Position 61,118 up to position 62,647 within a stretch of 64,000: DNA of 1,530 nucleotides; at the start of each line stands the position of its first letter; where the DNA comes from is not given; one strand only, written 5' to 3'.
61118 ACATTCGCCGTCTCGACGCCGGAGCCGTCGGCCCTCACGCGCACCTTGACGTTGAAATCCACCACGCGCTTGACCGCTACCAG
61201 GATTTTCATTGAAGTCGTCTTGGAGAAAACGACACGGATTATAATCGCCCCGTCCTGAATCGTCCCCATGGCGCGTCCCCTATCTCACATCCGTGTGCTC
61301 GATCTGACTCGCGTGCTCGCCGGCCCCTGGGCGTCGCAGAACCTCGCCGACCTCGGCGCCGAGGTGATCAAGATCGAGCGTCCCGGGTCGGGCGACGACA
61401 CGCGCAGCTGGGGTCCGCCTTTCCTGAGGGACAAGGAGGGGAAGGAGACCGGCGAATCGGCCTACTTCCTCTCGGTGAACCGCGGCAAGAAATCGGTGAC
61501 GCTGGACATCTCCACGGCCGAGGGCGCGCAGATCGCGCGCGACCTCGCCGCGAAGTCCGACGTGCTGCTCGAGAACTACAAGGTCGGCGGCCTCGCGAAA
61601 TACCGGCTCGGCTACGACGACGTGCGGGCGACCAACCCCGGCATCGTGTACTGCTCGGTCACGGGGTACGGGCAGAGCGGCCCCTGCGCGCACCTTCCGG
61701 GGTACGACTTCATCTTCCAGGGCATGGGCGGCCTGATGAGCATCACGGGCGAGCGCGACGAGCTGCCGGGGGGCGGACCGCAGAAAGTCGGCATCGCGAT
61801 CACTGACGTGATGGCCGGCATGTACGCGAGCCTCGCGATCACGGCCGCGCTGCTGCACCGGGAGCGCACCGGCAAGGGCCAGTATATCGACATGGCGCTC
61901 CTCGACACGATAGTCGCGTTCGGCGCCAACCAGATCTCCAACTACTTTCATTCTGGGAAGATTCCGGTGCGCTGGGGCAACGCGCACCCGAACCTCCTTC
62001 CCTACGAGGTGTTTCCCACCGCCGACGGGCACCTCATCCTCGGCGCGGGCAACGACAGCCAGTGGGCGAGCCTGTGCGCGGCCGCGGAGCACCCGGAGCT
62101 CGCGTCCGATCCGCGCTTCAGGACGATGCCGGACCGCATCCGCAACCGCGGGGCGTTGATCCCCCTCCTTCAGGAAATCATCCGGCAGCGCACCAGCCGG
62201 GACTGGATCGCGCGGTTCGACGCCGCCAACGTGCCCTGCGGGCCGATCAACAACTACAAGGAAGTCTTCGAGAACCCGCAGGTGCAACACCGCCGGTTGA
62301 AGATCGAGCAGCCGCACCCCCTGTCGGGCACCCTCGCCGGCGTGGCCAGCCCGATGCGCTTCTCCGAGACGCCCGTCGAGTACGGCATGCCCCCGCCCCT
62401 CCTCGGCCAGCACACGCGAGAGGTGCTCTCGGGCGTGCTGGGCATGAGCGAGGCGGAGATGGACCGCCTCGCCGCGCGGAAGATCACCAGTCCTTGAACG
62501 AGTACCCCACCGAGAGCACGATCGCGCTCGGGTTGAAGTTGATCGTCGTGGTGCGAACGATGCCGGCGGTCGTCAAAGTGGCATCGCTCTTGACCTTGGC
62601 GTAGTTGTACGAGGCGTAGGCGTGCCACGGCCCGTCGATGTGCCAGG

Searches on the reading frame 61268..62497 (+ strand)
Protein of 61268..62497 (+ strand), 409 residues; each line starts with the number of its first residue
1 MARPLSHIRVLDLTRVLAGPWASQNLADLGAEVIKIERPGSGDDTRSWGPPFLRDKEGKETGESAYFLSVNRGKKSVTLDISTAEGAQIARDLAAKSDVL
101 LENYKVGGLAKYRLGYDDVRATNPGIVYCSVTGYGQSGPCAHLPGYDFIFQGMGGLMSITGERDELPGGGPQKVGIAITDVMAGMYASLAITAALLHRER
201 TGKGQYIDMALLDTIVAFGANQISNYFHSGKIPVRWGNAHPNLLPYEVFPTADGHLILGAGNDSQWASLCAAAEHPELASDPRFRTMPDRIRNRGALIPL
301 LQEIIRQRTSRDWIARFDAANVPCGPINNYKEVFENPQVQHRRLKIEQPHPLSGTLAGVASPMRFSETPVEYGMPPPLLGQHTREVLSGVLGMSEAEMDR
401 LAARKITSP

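Call 49: search_protein_families(library=pfam, proteins=[window:61268-62497:+], max_evalue=0.00001)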
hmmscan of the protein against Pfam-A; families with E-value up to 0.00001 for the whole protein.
window:61268-62497:+ (409 aa): 1 family
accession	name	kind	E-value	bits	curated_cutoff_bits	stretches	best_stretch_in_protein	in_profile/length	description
PF02515.22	CoA_transf_3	-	3e-131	438.3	23.3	1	5-383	1-366/366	CoA-transferase family III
